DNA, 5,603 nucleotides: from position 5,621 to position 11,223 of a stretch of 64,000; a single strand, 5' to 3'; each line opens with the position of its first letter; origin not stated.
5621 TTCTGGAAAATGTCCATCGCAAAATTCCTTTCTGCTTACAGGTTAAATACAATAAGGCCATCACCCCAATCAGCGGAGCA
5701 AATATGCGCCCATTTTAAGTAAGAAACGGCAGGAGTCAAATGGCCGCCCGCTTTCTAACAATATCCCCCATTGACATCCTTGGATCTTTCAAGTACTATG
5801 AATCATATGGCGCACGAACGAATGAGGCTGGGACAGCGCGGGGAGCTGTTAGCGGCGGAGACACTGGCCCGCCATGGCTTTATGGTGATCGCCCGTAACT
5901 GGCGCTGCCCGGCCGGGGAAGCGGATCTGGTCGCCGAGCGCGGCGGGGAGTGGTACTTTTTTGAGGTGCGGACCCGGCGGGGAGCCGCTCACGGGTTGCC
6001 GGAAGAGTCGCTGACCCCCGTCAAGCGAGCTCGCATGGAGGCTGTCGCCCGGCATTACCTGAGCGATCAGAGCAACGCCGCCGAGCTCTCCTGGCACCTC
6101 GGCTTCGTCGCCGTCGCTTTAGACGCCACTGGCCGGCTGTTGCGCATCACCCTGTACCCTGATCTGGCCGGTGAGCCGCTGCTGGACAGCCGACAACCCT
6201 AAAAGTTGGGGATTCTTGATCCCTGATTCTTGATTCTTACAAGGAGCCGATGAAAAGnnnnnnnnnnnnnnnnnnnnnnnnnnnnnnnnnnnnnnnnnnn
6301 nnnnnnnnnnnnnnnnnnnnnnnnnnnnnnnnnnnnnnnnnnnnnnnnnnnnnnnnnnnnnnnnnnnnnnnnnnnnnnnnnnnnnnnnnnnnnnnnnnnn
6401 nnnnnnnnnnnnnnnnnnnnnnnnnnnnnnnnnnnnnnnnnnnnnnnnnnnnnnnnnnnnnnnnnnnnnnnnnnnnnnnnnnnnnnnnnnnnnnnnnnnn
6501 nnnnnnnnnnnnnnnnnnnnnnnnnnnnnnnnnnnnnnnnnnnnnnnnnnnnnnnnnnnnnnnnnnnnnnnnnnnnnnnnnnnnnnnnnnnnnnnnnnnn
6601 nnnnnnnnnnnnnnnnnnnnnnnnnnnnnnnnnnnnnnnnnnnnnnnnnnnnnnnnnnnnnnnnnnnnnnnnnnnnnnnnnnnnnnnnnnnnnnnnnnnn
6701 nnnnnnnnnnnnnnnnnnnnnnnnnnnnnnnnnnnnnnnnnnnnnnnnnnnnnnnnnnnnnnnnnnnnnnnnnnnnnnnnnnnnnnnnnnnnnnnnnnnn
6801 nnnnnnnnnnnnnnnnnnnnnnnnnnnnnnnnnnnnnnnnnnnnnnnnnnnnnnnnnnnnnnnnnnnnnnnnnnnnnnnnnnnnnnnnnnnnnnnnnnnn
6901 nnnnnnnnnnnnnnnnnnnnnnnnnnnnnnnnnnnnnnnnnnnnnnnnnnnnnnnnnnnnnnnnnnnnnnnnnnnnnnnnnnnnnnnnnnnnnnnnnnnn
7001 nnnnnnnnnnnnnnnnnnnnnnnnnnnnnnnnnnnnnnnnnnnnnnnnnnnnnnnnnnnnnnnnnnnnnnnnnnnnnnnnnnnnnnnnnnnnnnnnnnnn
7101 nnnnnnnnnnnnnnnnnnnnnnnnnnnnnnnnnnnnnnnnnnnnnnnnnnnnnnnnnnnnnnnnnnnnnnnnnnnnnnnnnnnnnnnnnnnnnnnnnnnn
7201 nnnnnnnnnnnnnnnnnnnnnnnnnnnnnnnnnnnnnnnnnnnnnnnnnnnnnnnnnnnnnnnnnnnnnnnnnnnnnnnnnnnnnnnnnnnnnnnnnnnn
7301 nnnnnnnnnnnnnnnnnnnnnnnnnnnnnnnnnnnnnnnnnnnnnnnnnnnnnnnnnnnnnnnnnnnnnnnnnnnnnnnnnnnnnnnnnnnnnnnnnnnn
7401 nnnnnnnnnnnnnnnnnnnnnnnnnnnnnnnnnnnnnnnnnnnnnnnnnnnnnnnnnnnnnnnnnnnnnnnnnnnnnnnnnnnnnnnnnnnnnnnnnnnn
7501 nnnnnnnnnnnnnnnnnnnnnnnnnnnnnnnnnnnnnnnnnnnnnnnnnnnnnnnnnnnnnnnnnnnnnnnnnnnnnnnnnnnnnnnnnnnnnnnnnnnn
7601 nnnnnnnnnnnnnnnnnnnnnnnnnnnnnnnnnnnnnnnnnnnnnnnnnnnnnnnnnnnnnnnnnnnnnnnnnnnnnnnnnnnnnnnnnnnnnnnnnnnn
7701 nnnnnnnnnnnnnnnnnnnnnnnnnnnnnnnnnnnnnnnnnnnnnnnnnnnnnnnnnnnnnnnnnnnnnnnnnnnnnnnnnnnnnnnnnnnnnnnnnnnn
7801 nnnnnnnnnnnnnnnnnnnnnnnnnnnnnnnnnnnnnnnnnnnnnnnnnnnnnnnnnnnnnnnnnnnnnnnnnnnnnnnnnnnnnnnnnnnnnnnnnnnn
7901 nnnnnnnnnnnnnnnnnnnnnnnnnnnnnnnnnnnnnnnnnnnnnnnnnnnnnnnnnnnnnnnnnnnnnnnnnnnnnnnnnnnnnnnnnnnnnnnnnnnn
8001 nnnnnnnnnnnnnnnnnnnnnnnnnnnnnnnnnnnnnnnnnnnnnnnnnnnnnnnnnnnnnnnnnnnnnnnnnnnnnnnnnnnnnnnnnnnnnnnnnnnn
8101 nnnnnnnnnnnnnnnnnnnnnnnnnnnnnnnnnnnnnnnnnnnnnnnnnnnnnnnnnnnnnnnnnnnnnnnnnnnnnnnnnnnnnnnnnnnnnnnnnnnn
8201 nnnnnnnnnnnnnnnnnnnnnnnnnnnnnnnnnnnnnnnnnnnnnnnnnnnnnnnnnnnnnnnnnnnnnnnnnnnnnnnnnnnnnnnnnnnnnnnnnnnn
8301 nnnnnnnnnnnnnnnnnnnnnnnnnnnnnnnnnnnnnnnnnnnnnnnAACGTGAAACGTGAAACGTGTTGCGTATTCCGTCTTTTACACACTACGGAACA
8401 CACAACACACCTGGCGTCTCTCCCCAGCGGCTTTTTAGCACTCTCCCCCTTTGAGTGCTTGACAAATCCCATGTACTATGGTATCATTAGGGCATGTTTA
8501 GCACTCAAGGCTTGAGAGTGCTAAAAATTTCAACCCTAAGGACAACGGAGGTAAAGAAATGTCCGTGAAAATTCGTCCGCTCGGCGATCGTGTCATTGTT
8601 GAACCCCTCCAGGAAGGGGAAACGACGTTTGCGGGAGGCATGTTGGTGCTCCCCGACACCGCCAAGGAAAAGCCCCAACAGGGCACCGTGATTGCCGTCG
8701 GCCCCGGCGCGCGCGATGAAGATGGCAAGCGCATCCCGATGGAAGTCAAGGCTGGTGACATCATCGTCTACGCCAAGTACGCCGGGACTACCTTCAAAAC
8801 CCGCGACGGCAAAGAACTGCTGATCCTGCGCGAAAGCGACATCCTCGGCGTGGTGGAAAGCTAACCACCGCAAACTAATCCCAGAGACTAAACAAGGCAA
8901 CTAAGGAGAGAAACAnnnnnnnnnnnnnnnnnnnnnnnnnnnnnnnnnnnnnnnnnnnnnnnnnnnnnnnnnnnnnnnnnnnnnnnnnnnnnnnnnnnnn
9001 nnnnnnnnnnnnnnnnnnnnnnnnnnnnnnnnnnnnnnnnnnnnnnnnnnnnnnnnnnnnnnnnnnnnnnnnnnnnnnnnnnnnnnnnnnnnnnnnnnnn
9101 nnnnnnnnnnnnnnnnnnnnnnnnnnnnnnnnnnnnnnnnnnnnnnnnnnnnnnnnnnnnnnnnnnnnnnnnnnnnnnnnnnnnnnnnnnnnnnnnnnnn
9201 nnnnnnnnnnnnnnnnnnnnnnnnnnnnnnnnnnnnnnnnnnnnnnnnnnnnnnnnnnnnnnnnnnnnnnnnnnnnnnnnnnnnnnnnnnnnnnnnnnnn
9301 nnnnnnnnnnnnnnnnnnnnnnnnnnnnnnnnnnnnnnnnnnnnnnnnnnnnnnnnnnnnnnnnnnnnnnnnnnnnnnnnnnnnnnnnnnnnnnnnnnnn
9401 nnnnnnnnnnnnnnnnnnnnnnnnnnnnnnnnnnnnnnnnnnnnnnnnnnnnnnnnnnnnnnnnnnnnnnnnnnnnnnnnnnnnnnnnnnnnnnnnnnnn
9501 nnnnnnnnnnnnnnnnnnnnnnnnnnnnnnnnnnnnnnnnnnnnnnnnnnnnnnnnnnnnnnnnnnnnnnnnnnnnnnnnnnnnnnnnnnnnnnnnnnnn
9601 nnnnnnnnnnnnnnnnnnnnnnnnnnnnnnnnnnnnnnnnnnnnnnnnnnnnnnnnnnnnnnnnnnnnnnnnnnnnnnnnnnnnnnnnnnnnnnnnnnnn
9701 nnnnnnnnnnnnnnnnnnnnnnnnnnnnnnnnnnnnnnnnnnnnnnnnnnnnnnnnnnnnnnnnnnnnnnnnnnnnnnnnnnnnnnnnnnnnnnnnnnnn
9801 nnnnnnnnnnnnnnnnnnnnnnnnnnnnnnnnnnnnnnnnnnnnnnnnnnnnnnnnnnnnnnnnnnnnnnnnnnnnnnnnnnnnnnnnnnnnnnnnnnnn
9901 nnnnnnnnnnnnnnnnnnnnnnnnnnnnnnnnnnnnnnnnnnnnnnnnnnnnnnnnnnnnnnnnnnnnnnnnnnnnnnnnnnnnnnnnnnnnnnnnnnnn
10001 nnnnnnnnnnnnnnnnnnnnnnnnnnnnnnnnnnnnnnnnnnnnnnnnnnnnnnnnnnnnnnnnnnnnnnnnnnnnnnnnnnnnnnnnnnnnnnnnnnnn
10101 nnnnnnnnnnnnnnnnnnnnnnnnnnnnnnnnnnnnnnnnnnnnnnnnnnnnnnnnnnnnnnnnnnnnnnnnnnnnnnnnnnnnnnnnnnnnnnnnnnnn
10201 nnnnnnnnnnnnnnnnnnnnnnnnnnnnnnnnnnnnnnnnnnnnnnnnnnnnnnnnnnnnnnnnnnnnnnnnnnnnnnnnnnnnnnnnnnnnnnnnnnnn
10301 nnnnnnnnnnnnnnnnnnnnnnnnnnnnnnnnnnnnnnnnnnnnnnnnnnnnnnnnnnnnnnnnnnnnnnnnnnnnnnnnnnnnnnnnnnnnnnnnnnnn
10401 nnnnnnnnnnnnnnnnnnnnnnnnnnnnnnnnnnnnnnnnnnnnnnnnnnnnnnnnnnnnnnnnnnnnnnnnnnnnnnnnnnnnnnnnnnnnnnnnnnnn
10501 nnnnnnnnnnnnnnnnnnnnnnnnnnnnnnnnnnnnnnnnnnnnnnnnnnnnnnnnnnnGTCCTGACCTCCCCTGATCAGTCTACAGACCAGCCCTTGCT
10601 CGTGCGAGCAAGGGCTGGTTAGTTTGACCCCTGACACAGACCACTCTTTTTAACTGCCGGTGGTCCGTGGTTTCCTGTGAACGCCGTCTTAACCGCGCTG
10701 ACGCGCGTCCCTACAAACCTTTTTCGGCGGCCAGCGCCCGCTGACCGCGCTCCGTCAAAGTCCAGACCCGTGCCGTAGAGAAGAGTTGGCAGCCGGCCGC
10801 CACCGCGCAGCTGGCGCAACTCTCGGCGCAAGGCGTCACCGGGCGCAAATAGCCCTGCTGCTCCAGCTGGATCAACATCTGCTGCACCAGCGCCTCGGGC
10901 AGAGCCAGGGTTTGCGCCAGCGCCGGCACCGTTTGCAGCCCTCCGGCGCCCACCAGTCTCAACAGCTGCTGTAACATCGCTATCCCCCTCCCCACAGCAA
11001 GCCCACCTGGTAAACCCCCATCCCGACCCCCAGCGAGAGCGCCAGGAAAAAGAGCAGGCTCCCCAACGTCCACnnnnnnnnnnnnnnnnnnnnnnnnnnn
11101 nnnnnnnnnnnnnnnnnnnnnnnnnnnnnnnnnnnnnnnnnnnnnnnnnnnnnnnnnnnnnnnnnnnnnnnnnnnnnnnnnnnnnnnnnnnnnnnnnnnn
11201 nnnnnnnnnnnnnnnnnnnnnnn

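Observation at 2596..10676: Family of REP-like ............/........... palindromes at three intergenic sites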

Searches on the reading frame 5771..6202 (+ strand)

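Call 11: search_protein_families(library=pfam, proteins=[window:5771-6202:+])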
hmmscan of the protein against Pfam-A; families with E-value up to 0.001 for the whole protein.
window:5771-6202:+ (143 aa): 1 family
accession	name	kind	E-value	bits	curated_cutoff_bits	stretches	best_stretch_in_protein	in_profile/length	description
PF02021.23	UPF0102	-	3e-20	72.8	23.6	1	24-98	1-71/80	Uncharacterised protein family UPF0102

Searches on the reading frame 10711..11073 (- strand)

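Call 11: search_protein_families(library=pfam, proteins=[window:10711-11073:-])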
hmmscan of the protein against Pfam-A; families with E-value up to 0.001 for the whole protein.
window:10711-11073:- (120 aa): 1 family
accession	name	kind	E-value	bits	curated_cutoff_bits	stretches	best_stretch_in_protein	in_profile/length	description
PF09339.16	HTH_IclR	-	0.00046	20.3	22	1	28-77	3-49/52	IclR helix-turn-helix domain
